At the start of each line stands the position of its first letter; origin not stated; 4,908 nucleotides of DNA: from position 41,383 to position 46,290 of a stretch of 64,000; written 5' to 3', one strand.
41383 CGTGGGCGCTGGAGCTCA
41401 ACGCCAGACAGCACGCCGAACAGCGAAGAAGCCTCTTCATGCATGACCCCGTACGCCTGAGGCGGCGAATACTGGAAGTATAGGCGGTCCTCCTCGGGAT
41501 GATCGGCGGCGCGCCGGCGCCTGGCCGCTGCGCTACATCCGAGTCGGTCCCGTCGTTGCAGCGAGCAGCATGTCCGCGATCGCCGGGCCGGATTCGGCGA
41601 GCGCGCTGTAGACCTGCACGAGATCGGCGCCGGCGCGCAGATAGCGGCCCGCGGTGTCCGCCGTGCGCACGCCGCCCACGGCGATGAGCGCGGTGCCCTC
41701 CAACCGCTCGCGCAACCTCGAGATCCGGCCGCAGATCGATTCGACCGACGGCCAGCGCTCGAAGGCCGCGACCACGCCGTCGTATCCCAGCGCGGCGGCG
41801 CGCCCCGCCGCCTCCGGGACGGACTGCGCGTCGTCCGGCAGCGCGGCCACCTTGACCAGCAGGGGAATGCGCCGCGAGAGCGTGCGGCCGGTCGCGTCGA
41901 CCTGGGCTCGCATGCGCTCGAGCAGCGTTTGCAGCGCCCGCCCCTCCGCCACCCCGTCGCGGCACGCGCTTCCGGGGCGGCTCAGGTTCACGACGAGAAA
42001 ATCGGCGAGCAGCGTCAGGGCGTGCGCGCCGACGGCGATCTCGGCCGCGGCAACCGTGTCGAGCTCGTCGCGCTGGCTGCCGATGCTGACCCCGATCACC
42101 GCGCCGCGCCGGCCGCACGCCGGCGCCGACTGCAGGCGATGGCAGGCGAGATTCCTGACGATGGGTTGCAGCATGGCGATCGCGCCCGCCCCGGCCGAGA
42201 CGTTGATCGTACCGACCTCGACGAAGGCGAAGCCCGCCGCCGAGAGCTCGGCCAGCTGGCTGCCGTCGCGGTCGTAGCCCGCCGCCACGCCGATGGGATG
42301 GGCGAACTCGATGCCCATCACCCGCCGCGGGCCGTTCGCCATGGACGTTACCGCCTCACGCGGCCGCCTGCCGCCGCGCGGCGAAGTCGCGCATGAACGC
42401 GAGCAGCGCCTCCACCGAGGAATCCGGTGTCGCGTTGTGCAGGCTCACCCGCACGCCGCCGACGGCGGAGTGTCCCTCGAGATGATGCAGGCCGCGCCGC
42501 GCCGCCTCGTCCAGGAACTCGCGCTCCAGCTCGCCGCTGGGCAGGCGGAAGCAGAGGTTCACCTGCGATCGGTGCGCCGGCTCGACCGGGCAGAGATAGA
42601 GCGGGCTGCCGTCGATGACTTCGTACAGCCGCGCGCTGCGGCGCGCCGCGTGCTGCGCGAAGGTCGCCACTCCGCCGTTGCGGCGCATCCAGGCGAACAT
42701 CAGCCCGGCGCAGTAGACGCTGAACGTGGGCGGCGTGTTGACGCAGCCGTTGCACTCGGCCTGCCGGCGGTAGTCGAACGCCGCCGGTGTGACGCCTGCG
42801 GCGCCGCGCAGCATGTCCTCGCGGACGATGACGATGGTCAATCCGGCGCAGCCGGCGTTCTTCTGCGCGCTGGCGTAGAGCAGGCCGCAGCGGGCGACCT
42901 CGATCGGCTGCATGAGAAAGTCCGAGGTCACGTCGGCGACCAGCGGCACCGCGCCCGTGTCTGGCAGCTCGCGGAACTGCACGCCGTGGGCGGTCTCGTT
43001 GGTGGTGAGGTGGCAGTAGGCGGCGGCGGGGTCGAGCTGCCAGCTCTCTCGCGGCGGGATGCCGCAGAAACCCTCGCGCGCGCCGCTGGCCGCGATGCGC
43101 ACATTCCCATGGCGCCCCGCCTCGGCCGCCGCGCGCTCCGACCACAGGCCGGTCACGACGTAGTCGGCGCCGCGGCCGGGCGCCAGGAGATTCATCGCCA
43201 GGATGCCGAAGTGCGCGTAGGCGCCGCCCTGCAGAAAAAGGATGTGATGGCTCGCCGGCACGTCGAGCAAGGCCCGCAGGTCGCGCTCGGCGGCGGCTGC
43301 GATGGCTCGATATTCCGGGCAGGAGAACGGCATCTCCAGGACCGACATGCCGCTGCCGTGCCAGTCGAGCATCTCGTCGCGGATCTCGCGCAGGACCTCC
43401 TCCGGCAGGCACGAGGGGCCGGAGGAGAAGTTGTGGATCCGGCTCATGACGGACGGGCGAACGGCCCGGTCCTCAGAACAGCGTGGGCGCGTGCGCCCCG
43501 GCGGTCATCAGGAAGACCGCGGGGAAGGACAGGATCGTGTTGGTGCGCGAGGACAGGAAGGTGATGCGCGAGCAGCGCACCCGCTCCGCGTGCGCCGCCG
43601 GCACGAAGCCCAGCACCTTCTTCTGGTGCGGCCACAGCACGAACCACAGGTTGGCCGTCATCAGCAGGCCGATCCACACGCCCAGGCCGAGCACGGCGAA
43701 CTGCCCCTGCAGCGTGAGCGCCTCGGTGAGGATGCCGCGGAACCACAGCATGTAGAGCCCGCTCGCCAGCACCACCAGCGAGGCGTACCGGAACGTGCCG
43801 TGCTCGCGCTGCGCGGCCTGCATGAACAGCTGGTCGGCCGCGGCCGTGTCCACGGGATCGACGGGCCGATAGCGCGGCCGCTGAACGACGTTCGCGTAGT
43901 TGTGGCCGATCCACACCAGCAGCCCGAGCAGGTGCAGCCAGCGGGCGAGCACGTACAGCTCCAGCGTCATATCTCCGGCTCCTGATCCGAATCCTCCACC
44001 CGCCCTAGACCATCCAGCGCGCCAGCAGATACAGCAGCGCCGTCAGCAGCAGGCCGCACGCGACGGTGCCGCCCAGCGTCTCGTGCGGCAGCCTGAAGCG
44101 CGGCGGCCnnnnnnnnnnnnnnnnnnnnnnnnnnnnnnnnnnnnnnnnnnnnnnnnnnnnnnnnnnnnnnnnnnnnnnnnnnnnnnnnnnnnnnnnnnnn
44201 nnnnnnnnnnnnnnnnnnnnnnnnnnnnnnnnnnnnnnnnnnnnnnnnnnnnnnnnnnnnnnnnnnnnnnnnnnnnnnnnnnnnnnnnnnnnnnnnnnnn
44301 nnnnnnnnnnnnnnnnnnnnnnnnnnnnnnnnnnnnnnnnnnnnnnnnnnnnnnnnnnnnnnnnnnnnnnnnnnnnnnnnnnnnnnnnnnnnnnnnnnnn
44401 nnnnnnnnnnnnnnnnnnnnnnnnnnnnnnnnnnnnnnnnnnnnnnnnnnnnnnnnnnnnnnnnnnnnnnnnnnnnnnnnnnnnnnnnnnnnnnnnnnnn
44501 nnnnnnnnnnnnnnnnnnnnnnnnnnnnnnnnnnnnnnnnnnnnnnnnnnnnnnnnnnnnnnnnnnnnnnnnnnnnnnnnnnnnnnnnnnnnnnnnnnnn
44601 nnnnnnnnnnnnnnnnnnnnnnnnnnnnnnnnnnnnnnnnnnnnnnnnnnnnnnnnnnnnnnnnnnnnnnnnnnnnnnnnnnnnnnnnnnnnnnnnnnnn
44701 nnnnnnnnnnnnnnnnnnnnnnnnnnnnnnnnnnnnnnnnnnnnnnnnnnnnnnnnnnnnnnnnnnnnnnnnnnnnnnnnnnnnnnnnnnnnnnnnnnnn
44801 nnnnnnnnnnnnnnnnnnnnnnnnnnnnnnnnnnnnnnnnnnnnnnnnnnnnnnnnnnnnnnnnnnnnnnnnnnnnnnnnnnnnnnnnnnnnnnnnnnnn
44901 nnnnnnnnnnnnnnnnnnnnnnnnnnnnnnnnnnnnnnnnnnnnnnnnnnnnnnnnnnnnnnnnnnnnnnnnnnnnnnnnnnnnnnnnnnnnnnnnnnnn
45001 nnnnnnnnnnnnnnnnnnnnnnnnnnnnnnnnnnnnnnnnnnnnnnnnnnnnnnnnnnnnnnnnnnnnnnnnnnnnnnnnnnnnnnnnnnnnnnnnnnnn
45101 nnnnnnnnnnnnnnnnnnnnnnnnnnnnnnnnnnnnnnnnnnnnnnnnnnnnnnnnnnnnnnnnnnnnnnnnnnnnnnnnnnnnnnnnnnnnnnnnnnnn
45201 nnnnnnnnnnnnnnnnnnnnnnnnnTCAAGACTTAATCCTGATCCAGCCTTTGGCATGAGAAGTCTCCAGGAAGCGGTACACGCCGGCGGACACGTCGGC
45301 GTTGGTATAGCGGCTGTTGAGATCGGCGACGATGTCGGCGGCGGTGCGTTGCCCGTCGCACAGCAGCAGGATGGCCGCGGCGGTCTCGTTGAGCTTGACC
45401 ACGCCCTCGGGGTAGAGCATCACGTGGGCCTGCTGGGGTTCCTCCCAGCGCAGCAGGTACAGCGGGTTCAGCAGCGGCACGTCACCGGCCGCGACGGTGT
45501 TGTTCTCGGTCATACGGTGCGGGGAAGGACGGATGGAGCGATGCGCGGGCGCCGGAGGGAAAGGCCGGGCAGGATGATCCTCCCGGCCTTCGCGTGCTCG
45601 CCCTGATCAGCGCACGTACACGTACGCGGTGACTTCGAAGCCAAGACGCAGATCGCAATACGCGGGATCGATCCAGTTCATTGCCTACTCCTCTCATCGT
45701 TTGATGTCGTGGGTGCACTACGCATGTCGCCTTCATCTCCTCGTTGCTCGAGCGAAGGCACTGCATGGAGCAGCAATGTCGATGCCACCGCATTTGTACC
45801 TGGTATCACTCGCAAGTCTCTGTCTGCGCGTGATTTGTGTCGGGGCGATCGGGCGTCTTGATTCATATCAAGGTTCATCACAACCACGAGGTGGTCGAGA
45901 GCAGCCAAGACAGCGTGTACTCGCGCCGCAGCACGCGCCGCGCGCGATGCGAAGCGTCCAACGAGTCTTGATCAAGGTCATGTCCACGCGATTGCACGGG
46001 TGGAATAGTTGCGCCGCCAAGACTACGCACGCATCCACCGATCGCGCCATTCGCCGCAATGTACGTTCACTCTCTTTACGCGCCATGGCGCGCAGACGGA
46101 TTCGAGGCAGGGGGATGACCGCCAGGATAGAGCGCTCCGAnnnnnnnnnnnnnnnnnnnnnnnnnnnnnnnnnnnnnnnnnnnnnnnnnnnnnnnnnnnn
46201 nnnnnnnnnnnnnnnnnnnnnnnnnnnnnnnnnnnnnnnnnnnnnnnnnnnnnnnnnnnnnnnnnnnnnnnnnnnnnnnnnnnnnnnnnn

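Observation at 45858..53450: Six tightly packed genes behind a perfect FNR box: Mo-oxidoreductase, TIM barrel, B12-rSAM, NAD-dehydrogenase, ubiU, ubiV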

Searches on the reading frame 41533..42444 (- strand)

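Call 16: search_protein_families(library=ncbifam, proteins=[window:41533-42444:-], max_evalue=1e-8)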
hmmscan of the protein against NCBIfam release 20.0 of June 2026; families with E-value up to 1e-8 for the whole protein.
window:41533-42444:- (303 aa): 10 families
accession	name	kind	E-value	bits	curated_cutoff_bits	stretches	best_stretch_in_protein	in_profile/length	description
NF003652.0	PRK05286.2-5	equivalog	1.2e-34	120.1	267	2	40-87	53-100/353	quinone-dependent dihydroorotate dehydrogenase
NF003646.0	PRK05286.1-4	equivalog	1.1e-32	113.1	457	1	33-227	40-245/341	quinone-dependent dihydroorotate dehydrogenase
NF003645.0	PRK05286.1-2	equivalog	2.4e-32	112.2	366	2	41-86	49-94/359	quinone-dependent dihydroorotate dehydrogenase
TIGR01036.1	pyrD_sub2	equivalog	7.2e-31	107.2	200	1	35-87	43-95/356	dihydroorotate dehydrogenase (quinone)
NF003648.0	PRK05286.2-1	equivalog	9.3e-30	103.7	433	1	40-227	53-242/360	quinone-dependent dihydroorotate dehydrogenase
NF003644.0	PRK05286.1-1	equivalog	2.2e-25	89.5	418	1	34-225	41-243/336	quinone-dependent dihydroorotate dehydrogenase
NF003650.0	PRK05286.2-3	equivalog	1.2e-23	83.7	477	1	41-87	76-122/393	quinone-dependent dihydroorotate dehydrogenase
NF003651.0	PRK05286.2-4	equivalog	2.4e-22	79.1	448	1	41-87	65-111/377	quinone-dependent dihydroorotate dehydrogenase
NF003649.0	PRK05286.2-2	equivalog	1e-19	70.7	505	0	41-87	53-99/351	quinone-dependent dihydroorotate dehydrogenase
NF003647.0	PRK05286.1-5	equivalog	4e-09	35.8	619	0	253-291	290-328/354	quinone-dependent dihydroorotate dehydrogenase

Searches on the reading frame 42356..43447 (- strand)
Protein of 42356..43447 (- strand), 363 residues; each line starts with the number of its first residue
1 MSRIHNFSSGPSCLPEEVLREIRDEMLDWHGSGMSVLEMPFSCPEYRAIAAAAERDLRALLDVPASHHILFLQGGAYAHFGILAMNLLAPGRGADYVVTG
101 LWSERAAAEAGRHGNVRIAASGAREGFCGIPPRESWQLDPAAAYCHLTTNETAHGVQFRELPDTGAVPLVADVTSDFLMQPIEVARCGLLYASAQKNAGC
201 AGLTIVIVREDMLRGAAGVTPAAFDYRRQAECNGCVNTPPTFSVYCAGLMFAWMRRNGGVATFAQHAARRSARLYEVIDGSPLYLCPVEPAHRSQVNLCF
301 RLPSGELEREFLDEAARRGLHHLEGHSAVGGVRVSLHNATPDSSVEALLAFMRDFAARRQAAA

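Call 16: search_protein_families(library=ncbifam, proteins=[window:42356-43447:-], max_evalue=1e-8)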
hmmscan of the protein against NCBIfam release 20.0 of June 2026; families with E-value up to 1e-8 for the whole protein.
window:42356-43447:- (363 aa): 3 families
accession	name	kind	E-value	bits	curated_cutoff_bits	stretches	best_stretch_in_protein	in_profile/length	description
NF003764.0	PRK05355.1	equivalog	3e-130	434.3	253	1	1-359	1-356/357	3-phosphoserine/phosphohydroxythreonine transaminase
TIGR01364.1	serC_1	equivalog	1.5e-119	399.1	443.6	1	4-358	1-357/358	phosphoserine transaminase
NF009112.0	PRK12462.1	equivalog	8e-95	317.7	563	1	6-359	8-364/365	phosphoserine transaminase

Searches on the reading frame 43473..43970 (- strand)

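Call 16: search_protein_families(library=ncbifam, proteins=[window:43473-43970:-], max_evalue=1e-8)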
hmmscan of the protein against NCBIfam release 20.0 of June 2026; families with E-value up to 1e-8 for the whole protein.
window:43473-43970:- (165 aa): 0 families

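Call 66: search_protein_families(library=pfam, proteins=[window:43473-43967:-], max_evalue=0.01)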
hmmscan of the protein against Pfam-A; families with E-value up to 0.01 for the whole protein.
window:43473-43967:- (164 aa): 1 family
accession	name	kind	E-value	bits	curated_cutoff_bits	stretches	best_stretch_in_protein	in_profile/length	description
PF06181.16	Urate_ox_N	-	2.8e-10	40.6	26.9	1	83-163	164-243/295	Urate oxidase N-terminal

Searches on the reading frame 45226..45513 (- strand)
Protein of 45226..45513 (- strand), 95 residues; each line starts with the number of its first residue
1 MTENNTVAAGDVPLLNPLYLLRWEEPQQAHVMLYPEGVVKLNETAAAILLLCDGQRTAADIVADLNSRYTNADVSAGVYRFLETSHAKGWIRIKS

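Call 16: search_protein_families(library=ncbifam, proteins=[window:45226-45513:-], max_evalue=1e-8)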
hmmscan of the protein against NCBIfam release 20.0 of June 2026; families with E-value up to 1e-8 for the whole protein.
window:45226-45513:- (95 aa): 2 families
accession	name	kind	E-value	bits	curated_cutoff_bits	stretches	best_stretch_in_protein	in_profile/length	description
NF002535.0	PRK02079.1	equivalog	6.4e-27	93.2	101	1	8-93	5-91/92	pyrroloquinoline quinone biosynthesis peptide chaperone PqqD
TIGR03859.1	PQQ_PqqD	equivalog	1.8e-25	88.6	46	1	13-92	1-81/81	pyrroloquinoline quinone biosynthesis peptide chaperone PqqD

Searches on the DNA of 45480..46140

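Call 61: search_rna_families(source=window, start=45480, end=46140, threshold=evalue, max_evalue=1)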
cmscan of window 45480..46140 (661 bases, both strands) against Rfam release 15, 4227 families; matches with E-value up to 1: 0.
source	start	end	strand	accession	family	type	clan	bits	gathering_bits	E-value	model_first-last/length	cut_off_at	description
